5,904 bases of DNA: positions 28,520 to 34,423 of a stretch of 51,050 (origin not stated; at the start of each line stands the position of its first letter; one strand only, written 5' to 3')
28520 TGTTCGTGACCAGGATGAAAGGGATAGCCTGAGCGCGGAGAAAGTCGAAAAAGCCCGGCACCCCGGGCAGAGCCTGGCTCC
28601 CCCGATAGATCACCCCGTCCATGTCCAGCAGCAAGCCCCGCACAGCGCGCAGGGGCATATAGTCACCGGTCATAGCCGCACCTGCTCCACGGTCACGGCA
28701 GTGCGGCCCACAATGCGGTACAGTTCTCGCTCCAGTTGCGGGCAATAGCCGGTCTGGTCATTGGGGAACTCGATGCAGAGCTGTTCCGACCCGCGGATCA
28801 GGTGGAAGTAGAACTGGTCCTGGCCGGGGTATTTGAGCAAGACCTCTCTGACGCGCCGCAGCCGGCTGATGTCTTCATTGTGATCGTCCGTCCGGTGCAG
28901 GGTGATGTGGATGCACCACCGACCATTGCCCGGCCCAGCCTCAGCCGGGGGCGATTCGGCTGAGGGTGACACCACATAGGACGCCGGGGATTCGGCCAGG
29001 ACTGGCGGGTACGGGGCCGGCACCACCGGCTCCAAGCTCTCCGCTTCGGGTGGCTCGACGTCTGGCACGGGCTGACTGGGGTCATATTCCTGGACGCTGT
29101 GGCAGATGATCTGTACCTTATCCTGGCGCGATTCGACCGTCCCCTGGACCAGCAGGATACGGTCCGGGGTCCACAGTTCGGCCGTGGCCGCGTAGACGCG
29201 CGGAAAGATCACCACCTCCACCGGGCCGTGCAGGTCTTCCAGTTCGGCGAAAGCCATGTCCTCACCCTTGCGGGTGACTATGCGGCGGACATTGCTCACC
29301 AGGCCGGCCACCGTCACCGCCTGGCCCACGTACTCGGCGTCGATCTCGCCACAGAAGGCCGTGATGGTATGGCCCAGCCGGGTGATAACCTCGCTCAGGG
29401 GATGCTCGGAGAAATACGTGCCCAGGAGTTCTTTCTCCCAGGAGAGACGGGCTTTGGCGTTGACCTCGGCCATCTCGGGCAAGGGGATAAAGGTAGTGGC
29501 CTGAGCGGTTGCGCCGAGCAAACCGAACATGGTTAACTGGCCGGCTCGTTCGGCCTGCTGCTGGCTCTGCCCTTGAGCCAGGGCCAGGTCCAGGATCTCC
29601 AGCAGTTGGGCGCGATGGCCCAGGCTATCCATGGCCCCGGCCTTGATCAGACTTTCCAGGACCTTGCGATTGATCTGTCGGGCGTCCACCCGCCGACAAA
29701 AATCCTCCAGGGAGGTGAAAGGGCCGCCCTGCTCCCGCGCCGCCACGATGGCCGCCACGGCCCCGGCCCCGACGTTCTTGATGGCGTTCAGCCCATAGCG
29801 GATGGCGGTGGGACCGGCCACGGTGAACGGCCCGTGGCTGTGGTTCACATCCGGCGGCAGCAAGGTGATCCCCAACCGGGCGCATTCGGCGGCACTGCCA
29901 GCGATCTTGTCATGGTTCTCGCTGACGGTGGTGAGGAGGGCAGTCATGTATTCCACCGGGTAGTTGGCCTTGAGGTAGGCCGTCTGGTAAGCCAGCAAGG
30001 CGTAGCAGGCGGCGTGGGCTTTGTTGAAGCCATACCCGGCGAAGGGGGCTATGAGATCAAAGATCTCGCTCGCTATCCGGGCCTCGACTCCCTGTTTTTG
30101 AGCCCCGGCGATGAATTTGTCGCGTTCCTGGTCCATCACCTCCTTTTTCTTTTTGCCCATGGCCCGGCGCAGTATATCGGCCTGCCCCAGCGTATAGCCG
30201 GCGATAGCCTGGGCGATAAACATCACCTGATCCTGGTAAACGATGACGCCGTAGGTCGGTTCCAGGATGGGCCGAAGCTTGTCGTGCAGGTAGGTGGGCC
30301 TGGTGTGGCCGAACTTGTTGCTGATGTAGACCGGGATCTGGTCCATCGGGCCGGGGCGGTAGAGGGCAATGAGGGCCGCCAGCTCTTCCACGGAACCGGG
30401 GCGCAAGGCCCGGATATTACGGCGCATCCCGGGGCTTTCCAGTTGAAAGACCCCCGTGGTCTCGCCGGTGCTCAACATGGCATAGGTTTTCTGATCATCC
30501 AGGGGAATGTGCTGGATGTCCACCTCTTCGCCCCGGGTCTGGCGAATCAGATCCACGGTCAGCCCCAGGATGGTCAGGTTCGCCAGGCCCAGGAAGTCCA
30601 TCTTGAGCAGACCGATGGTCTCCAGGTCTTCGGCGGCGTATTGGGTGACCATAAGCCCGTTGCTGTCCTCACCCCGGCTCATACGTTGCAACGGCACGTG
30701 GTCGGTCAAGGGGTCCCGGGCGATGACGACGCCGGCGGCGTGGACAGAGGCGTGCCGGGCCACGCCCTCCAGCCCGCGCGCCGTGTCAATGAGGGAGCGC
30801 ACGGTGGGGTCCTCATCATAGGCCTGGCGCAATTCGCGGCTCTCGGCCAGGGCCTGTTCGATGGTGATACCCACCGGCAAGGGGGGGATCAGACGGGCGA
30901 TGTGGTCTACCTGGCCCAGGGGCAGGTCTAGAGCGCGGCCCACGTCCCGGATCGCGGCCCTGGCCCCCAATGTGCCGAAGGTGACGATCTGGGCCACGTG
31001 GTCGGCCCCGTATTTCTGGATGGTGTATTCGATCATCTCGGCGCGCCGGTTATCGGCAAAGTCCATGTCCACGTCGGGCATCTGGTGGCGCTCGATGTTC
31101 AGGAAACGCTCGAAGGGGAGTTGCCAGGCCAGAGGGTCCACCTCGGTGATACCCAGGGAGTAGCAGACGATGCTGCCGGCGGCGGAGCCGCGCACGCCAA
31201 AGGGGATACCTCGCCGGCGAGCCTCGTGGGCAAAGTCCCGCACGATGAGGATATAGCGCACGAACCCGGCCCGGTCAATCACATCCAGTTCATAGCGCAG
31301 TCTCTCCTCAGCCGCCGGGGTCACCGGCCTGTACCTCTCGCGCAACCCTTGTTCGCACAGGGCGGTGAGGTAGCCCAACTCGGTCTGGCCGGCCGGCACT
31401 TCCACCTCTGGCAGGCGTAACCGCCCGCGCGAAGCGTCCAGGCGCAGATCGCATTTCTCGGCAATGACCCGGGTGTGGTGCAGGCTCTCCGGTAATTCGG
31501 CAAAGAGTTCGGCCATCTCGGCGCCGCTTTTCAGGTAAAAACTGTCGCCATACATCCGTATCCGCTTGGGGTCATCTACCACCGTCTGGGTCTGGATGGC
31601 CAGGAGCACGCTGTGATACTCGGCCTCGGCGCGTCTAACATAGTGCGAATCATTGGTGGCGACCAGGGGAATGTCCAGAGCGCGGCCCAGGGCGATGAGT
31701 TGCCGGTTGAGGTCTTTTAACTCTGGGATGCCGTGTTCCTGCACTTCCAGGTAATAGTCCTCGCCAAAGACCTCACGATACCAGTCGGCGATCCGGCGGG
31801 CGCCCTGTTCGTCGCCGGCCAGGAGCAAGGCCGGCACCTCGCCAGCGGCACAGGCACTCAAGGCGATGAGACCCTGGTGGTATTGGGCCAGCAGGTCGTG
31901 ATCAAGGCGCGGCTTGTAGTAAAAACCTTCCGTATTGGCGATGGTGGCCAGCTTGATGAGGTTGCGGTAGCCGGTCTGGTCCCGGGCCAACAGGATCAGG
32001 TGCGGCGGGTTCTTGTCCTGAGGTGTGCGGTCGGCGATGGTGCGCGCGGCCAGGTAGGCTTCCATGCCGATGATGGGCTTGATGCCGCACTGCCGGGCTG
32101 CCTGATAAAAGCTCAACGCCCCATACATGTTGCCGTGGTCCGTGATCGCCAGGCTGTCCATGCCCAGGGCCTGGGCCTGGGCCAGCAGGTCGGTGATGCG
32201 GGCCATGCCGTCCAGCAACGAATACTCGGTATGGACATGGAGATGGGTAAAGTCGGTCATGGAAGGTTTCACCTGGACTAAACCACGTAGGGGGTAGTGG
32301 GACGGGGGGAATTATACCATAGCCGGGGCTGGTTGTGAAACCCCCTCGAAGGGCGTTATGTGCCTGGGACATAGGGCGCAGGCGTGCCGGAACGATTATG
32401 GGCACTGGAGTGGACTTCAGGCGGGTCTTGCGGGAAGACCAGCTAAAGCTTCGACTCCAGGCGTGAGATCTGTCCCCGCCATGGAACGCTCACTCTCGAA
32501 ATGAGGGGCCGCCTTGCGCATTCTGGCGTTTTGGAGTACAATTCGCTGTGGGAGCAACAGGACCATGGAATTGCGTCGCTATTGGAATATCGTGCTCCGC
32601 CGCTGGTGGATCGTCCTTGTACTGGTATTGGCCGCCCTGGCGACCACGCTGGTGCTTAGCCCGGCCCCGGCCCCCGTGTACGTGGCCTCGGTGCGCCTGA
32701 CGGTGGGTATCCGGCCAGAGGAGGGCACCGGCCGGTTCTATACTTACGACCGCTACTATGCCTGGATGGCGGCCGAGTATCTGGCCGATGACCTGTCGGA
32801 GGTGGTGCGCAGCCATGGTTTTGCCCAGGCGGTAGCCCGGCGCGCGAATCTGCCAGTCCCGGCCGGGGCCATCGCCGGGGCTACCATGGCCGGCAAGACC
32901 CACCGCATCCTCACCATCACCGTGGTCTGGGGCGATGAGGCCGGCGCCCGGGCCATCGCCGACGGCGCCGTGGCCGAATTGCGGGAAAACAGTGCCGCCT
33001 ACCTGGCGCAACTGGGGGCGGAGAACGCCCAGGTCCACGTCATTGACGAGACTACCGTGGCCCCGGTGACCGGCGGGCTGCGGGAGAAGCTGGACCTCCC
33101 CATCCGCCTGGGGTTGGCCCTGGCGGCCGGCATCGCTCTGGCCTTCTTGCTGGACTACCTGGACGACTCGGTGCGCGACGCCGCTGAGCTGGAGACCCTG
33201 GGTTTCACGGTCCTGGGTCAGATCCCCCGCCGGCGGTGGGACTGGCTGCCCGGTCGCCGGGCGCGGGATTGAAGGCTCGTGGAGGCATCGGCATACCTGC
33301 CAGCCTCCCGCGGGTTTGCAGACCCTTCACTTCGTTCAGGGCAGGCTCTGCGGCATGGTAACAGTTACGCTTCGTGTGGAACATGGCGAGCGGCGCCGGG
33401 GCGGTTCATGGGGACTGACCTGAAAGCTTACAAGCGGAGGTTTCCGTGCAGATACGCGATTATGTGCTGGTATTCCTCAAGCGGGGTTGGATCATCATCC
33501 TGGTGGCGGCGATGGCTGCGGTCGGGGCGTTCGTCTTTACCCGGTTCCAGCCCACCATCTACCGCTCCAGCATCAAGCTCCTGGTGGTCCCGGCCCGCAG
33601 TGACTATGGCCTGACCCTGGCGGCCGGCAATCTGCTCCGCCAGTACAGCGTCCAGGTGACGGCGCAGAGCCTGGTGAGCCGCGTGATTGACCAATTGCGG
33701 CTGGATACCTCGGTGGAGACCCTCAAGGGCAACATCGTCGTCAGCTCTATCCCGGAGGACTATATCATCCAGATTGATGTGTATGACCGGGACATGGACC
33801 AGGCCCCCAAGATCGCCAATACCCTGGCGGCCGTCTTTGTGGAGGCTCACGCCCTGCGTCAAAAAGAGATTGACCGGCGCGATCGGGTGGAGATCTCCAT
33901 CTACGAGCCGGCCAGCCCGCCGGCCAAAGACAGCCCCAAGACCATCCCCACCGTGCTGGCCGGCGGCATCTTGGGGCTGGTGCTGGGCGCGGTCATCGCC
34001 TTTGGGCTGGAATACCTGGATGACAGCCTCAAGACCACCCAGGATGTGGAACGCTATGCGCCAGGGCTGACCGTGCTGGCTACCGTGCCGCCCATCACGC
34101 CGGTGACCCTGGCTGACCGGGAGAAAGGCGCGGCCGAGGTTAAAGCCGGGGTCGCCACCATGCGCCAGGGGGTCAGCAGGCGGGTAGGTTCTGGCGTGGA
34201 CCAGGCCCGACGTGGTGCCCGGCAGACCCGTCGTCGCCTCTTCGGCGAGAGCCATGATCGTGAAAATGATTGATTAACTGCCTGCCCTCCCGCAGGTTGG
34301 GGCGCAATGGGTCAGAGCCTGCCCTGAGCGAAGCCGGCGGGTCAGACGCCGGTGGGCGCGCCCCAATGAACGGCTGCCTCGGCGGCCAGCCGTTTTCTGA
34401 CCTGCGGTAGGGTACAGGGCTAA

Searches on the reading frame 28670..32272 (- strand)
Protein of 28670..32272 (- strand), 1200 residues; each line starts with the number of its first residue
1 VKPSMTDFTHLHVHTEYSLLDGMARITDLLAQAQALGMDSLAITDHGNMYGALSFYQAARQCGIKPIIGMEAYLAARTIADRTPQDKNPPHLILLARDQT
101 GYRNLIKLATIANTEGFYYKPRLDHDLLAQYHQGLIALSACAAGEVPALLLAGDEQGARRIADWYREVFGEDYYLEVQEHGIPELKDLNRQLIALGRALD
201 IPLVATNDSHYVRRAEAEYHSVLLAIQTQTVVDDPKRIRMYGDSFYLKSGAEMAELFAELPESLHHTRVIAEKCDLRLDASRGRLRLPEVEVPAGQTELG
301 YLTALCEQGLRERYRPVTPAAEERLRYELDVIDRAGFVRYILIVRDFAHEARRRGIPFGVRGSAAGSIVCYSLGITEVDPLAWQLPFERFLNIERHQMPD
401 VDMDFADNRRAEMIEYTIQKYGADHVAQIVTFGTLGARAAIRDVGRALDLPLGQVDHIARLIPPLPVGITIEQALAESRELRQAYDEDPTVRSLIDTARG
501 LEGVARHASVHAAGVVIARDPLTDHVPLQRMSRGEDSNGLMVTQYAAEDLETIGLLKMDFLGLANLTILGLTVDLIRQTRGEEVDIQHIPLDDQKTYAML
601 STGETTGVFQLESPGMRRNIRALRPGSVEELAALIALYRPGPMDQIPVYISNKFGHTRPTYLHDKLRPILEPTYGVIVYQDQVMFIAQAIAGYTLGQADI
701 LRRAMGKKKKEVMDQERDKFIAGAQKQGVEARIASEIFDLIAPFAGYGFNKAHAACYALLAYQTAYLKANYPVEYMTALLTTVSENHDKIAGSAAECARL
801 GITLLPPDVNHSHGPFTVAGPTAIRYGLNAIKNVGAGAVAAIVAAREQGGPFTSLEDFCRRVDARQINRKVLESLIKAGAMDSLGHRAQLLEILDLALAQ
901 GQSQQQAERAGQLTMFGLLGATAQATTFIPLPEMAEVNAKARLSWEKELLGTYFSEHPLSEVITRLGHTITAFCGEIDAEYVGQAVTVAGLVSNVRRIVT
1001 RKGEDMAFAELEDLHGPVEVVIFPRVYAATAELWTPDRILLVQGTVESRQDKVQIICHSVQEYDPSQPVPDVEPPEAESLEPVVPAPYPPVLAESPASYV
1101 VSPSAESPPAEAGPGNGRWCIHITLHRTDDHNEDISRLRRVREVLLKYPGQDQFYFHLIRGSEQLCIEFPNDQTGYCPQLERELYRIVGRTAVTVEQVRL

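Call 72: search_protein_families(library=pfam, proteins=[window:28670-32272:-], max_evalue=0.00001)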
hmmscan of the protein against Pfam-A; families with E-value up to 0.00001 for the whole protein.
window:28670-32272:- (1200 aa): 5 families
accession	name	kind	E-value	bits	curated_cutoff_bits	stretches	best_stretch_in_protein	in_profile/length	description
PF07733.18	DNA_pol3_alpha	-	7.7e-93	311.3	23.9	1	301-562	2-260/260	Bacterial DNA polymerase III alpha NTPase domain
PF17657.6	DNA_pol3_finger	-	3.7e-62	209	22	1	565-728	1-166/166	Bacterial DNA polymerase III alpha subunit finger domain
PF02811.25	PHP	-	3.7e-59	200.2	26.4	1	10-180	1-164/164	PHP domain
PF14579.12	HHH_6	-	6.9e-33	113.2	25.6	1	801-890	1-90/90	Helix-hairpin-helix motif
PF01336.31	tRNA_anti-codon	-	1.3e-13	51.1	27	1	986-1061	1-73/75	OB-fold nucleic acid binding domain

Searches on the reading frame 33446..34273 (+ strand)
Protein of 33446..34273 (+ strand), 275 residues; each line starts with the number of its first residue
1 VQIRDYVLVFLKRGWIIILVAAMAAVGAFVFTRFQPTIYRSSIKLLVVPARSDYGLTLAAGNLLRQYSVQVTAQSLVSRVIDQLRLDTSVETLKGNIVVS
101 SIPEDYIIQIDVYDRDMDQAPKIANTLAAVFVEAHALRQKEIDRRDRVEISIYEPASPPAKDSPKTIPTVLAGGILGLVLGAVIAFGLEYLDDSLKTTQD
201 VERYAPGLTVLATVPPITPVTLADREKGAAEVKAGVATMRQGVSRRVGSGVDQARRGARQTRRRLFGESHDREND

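Call 83: search_protein_families(library=pfam, proteins=[window:33446-34273:+], max_evalue=0.00001)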
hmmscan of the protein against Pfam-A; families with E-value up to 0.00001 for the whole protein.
window:33446-34273:+ (275 aa): 1 family
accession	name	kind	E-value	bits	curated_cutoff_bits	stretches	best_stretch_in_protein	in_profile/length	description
PF02706.20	Wzz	-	8.3e-07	29.7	25.5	1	4-78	6-80/91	Chain length determinant protein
